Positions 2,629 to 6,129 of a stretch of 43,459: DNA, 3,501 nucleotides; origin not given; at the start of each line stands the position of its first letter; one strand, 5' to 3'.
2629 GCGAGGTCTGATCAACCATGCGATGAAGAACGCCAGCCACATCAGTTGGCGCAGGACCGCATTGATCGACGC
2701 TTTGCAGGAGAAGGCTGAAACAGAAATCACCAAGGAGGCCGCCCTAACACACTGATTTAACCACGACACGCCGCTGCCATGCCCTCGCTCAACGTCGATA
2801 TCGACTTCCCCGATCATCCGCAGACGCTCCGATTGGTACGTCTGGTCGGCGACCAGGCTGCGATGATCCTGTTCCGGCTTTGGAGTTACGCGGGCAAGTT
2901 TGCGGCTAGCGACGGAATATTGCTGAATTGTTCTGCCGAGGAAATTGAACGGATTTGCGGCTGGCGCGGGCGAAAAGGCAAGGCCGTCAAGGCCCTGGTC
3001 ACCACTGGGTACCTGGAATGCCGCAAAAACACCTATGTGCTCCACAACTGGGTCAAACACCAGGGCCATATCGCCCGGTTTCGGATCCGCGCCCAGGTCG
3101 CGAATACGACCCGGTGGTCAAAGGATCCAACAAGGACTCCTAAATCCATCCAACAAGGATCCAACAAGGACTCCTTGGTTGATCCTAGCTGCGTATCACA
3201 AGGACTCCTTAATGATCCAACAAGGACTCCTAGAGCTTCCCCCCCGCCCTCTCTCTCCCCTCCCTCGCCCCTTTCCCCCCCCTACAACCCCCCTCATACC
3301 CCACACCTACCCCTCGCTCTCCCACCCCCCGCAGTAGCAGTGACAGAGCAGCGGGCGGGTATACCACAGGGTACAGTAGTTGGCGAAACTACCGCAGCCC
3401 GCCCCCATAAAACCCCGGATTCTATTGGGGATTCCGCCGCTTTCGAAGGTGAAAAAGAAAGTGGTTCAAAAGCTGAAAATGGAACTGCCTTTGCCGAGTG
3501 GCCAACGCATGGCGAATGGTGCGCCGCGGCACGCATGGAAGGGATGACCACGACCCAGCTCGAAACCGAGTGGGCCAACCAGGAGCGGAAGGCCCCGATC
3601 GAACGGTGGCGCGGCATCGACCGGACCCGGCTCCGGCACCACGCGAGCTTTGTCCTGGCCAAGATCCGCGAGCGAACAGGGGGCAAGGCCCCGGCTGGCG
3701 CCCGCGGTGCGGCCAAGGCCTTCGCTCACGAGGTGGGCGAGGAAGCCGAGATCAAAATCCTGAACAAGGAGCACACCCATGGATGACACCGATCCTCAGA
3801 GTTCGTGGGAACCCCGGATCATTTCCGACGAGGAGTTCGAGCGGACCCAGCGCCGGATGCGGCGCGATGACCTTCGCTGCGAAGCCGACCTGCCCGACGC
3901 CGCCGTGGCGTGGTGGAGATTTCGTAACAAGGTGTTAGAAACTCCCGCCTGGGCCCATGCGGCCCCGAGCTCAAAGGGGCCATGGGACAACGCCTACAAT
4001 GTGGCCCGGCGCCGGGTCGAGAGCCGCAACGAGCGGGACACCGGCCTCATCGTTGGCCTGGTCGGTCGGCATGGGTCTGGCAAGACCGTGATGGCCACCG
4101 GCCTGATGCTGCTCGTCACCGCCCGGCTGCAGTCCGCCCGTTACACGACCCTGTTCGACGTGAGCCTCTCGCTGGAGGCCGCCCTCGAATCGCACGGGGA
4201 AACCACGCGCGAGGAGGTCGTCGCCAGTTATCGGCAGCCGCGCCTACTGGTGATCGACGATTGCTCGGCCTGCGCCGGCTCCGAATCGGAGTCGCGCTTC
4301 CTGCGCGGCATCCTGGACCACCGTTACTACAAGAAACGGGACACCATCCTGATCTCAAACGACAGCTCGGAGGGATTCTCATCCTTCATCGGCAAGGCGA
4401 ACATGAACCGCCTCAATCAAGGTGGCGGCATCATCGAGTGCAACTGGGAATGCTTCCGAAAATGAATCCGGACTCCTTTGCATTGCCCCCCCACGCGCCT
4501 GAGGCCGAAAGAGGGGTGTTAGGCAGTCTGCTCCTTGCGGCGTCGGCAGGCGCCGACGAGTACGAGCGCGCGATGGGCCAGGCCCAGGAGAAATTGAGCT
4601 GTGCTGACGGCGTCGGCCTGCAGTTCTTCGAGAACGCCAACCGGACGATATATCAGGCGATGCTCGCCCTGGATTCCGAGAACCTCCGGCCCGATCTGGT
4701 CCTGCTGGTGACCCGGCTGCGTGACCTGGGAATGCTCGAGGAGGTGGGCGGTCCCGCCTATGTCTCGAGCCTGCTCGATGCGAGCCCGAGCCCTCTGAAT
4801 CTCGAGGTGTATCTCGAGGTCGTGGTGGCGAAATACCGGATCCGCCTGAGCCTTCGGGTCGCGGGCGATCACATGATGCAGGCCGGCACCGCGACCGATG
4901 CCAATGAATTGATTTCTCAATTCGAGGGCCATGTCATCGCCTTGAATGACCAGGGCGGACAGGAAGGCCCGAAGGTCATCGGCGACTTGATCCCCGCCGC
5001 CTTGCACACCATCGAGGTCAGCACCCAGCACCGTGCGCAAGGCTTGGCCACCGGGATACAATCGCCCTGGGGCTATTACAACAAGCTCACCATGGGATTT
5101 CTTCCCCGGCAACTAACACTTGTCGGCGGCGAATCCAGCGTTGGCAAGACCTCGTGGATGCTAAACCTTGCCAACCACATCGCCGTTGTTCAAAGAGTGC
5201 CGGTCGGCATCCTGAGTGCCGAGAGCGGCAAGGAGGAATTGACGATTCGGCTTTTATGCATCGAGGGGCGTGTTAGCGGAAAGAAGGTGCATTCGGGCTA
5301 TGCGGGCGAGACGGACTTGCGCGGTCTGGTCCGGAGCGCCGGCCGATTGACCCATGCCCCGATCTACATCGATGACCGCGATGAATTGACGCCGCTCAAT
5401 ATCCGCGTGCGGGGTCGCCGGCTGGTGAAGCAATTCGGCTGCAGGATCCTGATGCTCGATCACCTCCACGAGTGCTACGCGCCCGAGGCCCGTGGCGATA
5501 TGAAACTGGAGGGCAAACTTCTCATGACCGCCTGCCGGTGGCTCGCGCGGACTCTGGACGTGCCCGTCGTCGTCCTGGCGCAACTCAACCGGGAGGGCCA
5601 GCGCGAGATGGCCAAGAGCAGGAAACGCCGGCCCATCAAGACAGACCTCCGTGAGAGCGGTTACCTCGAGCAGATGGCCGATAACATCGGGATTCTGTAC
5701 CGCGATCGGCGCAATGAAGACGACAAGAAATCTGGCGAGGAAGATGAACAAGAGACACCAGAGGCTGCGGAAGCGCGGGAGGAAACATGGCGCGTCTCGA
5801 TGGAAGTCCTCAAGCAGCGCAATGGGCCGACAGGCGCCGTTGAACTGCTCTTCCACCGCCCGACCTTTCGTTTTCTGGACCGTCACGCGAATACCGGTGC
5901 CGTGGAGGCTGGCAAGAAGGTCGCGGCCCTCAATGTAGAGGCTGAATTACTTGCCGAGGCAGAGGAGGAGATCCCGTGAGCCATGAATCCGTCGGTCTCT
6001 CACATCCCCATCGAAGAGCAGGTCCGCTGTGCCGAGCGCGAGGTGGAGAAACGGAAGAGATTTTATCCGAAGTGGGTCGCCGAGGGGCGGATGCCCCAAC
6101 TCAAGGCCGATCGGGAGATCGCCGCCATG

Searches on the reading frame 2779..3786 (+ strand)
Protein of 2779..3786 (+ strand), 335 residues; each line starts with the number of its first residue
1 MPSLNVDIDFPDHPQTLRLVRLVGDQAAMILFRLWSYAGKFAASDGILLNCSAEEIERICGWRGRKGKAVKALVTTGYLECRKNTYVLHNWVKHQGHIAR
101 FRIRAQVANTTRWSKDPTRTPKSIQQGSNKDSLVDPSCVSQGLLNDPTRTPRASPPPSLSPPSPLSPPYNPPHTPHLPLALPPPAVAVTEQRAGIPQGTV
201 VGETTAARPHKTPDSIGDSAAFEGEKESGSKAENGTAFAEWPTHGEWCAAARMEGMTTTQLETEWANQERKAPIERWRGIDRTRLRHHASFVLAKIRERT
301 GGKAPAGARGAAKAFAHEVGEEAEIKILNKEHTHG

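Call 22: search_protein_families(library=pfam, proteins=[window:2779-3786:+], max_evalue=0.001)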
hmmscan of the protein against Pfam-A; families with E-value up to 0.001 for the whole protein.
window:2779-3786:+ (335 aa): 0 families

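Call 24: search_protein_families(library=phrogs, proteins=[window:2779-3786:+], max_evalue=0.001)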
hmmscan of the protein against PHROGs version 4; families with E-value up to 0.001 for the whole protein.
window:2779-3786:+ (335 aa): 2 families
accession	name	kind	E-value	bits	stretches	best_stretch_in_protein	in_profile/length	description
phrog_9474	-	DNA, RNA and nucleotide metabolism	2.2e-13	51.4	1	5-116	5-117/288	replication initiation protein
phrog_13246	-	DNA, RNA and nucleotide metabolism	0.00035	21.2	1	27-120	20-109/250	replisome organizer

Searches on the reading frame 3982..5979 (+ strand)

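Call 22: search_protein_families(library=pfam, proteins=[window:3982-5979:+], max_evalue=0.001)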
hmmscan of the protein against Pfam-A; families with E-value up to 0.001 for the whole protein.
window:3982-5979:+ (665 aa): 3 families
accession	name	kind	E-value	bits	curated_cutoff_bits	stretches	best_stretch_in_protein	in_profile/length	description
PF03796.21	DnaB_C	-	1.8e-52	178.7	27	1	358-632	1-254/255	DnaB-like helicase C terminal domain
PF00772.26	DnaB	-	1.2e-16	61.1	23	1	169-281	2-101/103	DnaB-like helicase N terminal domain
PF13481.12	AAA_25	-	5.6e-10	39.6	27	1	362-539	18-194/195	AAA domain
